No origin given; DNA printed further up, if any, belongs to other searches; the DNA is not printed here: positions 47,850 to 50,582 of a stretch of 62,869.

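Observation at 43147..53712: Five-gene Type I R-M operon carrying two embedded non-R-M genes: candidate layered defence module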

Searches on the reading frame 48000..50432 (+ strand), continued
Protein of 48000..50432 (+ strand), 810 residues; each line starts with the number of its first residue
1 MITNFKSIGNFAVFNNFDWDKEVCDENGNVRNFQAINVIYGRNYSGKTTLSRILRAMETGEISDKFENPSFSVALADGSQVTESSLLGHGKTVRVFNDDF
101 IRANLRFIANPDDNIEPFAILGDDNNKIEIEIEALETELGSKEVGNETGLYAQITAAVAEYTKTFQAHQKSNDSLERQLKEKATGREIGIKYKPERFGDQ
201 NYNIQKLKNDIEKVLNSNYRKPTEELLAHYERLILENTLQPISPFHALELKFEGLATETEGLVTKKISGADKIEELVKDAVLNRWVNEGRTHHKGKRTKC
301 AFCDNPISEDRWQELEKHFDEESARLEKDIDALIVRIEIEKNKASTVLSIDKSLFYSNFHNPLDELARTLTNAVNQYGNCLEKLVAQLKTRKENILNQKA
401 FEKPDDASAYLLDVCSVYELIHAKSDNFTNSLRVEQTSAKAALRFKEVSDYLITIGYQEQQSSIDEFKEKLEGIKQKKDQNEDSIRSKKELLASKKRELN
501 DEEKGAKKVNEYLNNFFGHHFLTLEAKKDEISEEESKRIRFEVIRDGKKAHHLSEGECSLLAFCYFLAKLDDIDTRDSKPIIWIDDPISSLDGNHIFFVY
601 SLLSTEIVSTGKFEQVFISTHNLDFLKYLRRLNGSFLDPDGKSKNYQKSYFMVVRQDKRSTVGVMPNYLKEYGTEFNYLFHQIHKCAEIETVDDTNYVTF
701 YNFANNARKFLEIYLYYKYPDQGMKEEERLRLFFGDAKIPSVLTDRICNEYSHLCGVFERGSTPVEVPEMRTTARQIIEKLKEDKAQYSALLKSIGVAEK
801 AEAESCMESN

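Call 61: find_encoding_contigs(protein=P0016, flank=8000, max_places=2)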
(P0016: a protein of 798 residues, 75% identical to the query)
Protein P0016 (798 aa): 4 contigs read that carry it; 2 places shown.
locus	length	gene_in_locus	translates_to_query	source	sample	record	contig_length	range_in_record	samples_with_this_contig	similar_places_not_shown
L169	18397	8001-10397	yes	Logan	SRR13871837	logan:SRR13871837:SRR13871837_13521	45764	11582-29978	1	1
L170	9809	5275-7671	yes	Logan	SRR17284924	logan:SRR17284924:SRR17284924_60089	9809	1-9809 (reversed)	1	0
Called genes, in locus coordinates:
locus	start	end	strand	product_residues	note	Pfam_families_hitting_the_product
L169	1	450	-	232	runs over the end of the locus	PF00106:adh_short, PF01370:Epimerase (weak), PF08659:KR, PF13561:adh_short_C2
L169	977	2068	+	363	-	PF01571:GCV_T, PF08669:GCV_T_C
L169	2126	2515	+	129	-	PF01597:GCV_H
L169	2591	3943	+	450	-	PF02347:GDC-P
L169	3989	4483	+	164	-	PF00578:AhpC-TSA, PF08534:Redoxin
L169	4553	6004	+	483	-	PF02347:GDC-P, PF01212:Beta_elim_lyase (weak), PF00155:Aminotran_1_2 (faint), PF00266:Aminotran_5, PF21478:GcvP2_C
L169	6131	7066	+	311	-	PF00294:PfkB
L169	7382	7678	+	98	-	-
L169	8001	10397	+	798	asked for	PF02463:SMC_N (faint), PF13166:AAA_13, PF13304:AAA_21 (faint)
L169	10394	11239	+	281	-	PF04326:SLFN_AlbA_2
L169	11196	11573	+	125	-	PF13749:HATPase_c_4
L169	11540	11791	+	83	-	-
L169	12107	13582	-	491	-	-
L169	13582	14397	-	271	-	PF07044:DUF1329 (faint), PF17131:TP_0789-like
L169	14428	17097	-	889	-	PF03176:MMPL, PF02460:Patched, PF12349:Sterol-sensing, PF03176:MMPL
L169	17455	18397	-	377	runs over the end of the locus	PF23400:CARF_Card1, PF19810:HFX_2341_N (weak), PF09002:Card1_endonuc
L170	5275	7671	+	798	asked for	PF02463:SMC_N (faint), PF13166:AAA_13, PF13304:AAA_21 (faint)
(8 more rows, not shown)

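Call 64: search_protein_families(library=pfam, alignment_id=A4, max_evalue=0.001)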
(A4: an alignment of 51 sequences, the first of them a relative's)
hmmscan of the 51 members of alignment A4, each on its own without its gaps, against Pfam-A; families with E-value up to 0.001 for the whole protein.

A. member 1, L005:12402-13727:+ (442 aa): 1 family
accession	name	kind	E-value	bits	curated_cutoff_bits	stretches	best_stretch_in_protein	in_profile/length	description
PF00149.33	Metallophos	-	8.5e-11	43.1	21.5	1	23-217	1-189/191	Calcineurin-like phosphoesterase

B. families by the number of members that match (of 51 scanned): 45 families (the first 25 are shown)
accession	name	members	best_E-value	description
PF00149.33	Metallophos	8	3.1e-17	Calcineurin-like phosphoesterase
PF12850.12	Metallophos_2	7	1.3e-07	Calcineurin-like phosphoesterase superfamily domain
PF12320.13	SbcD_C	5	2.3e-17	Type 5 capsule protein repressor C-terminal domain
PF09903.14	DUF2130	4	2.5e-88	Uncharacterized protein conserved in bacteria (DUF2130)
PF13310.11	Virulence_RhuM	3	4.9e-113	Virulence protein RhuM family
PF11867.13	T1RH-like_C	2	5e-92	Type I restriction enzyme HindI endonuclease subunit-like, C-terminal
PF18766.7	SWI2_SNF2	2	4.6e-75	SWI2/SNF2 ATPase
PF04313.20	HSDR_N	2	3.2e-40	Type I restriction enzyme R protein N terminus (HSDR_N)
PF21247.3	Fic-like_C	2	3.3e-31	Filamentation induced by cAMP protein Fic-like, C-terminal domain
PF22679.2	T1R_D3-like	2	1.5e-23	Type I restriction enzyme subunit R domain 3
PF13175.12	AAA_15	2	1.8e-21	AAA ATPase domain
PF02661.23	Fic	2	6.8e-21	Fic/DOC family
PF04851.21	ResIII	2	1.2e-19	Type III restriction enzyme, res subunit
PF04326.19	SLFN_AlbA_2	2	3.6e-19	Schlafen, AlbA_2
PF13304.12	AAA_21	2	1.5e-17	AAA domain, putative AbiEii toxin, Type IV TA system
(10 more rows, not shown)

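Call 65: find_encoding_contigs(protein=P0002, flank=7000, max_places=1)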
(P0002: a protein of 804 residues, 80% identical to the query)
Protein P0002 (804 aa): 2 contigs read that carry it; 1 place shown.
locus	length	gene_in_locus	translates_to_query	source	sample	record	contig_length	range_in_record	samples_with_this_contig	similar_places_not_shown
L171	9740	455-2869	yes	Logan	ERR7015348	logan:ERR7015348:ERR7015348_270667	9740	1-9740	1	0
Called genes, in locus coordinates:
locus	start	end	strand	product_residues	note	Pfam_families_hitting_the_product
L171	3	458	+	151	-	?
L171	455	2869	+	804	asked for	PF13166:AAA_13, PF13304:AAA_21 (faint)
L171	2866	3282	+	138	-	PF12802:MarR_2 (weak), PF25212:HVO_A0114 (weak)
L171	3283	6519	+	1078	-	PF04313:HSDR_N, PF04851:ResIII, PF18766:SWI2_SNF2, PF22679:T1R_D3-like, PF11867:T1RH-like_C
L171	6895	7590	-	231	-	-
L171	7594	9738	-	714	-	?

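Call 66: find_encoding_contigs(protein=P0006, flank=7000, max_places=1)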
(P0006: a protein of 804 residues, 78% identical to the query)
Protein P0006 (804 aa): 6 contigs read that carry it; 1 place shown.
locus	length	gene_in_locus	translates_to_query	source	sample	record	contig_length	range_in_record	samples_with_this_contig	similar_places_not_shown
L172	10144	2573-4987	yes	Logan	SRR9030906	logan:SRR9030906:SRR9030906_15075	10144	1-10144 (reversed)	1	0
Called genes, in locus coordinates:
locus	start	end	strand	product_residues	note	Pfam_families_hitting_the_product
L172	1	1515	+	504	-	?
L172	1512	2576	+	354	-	PF01420:Methylase_S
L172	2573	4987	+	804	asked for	PF13166:AAA_13, PF13304:AAA_21 (faint)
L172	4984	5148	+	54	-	-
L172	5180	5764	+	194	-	PF22014:DUF6932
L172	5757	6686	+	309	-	-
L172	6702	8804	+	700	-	PF03235:GmrSD_N, PF07510:GmrSD_C, PF18899:DUF5655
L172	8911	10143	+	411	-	?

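Call 67: find_encoding_contigs(protein=P0013, flank=7000, max_places=1)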
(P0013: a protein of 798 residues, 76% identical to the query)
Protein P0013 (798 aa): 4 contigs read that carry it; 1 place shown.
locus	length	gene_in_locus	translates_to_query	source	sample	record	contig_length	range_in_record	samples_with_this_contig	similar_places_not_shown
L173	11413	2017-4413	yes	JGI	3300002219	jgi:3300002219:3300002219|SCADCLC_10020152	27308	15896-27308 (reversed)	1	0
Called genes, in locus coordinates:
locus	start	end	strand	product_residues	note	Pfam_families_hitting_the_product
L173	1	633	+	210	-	?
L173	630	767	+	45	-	-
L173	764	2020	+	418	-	PF01420:Methylase_S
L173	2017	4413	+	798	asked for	PF13166:AAA_13, PF13304:AAA_21 (faint)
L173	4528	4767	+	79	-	PF12802:MarR_2 (weak), PF25212:HVO_A0114, PF12840:HTH_20 (faint)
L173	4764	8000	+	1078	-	PF04313:HSDR_N, PF04851:ResIII, PF18766:SWI2_SNF2, PF22679:T1R_D3-like, PF11867:T1RH-like_C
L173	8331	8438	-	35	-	-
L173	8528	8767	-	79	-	PF13358:DDE_3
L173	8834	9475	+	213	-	-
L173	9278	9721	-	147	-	PF04608:PgpA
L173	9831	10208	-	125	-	PF00190:Cupin_1, PF03079:ARD (weak), PF02311:AraC_binding, PF07883:Cupin_2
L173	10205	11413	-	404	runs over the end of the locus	PF01969:Ni_insertion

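Call 68: find_encoding_contigs(protein=P0026, flank=7000, max_places=1)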
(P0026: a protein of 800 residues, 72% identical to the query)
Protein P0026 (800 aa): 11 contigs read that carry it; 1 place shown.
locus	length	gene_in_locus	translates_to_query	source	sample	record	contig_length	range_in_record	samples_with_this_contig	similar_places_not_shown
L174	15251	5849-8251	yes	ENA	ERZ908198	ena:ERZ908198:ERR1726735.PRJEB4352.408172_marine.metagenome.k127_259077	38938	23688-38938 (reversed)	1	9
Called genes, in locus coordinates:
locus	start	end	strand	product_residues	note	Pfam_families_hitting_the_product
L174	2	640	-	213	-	?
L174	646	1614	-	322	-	PF11348:DUF3150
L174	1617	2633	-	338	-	PF07728:AAA_5, PF08406:CbbQ_C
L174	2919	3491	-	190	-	PF00583:Acetyltransf_1, PF13673:Acetyltransf_10 (weak), PF13508:Acetyltransf_7 (weak)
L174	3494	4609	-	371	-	-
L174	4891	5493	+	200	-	PF00589:Phage_integrase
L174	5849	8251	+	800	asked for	PF13166:AAA_13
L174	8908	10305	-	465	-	PF02534:T4SS-DNA_transf, PF10412:TrwB_AAD_bind, PF12696:TraG-D_C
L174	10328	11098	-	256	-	PF03389:MobA_MobL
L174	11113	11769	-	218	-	-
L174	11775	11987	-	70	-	-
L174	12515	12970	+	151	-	-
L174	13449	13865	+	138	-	PF19588:SxtJ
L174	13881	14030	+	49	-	PF19451:DUF5989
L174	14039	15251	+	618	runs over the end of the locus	PF02543:Carbam_trans_N, PF16861:Carbam_trans_C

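Call 70: predict_structure(alignment_id=A2)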
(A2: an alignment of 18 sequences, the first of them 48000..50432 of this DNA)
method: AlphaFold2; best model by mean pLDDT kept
length: 810 residues; sequences in the alignment: 18
mean_pLDDT: 65.2   pTM: 0.40
mean pLDDT of the five models: 65.2, 64.7, 61.7, 61.5, 60.8
residues with pLDDT >= 90: 158; 70-90: 198; 50-70: 217; < 50: 237
segments of 3 or more residues with pLDDT < 50: 1-19, 31-70, 87-123, 269-294, 299-302, 529-540, 573-578, 647-673, 715-727, 733-765, 801-810
pLDDT, mean of each block of 10 residues (from residue 1): 36 44 57 29 29 33 35 54 52 32 26 31 59 87 85 91 93 93 87 83 92 90 91 86 78 91 72 42 44 49 54 67 86 94 84 87 89 92 93 82 89 88 88 90 92 92 93 91 89 76 67 62 52 40 57 56 64 50 51 66 72 56 64 57 49 33 33 58 78 65 58 46 45 46 42 35 47 68 67 70 36
secondary structure, 60 per line:
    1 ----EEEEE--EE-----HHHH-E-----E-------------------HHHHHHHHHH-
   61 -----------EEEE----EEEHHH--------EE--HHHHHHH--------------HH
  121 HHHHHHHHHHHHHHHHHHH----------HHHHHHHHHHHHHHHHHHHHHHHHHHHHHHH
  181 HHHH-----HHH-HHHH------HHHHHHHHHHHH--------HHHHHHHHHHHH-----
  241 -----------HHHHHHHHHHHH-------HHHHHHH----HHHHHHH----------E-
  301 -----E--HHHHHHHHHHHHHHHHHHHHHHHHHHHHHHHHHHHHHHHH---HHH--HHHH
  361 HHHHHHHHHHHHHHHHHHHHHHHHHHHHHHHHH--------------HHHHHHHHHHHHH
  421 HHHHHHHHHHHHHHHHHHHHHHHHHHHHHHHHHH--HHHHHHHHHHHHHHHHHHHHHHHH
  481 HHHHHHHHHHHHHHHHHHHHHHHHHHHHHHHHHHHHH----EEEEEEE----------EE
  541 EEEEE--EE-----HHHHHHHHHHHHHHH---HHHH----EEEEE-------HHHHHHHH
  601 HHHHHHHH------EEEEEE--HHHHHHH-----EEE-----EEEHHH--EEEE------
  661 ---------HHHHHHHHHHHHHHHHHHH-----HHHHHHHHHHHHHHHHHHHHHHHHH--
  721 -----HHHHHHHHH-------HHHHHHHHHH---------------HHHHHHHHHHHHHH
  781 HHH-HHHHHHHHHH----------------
elements in order (helices of 4 or more, strands of 3 or more residues): E5-9 H19-22 H50-59 E72-75 E80-82 H98-104 H119-139 H150-184 H194-197 H204-215 H224-235 H252-263 H271-277 H282-288 H309-348 H357-393 H408-454 H457-517 E522-528 E539-545 H555-569 H573-576 E581-585 H593-608 E615-620 H623-629 E635-637 E643-645 E651-654 H670-688 H694-718 H726-734 H742-751 H767-783 H785-794

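Call 78: list_cluster_members(proteins=[P0001, P0121])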
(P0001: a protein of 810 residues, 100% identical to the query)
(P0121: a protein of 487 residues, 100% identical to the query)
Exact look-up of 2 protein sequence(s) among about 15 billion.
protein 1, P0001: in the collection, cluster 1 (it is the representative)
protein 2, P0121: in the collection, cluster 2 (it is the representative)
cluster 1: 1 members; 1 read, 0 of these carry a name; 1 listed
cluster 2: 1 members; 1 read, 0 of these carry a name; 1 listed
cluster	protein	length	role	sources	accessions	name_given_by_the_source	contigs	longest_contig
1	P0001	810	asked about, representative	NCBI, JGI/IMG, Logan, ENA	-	-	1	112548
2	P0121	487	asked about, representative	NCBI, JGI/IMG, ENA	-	-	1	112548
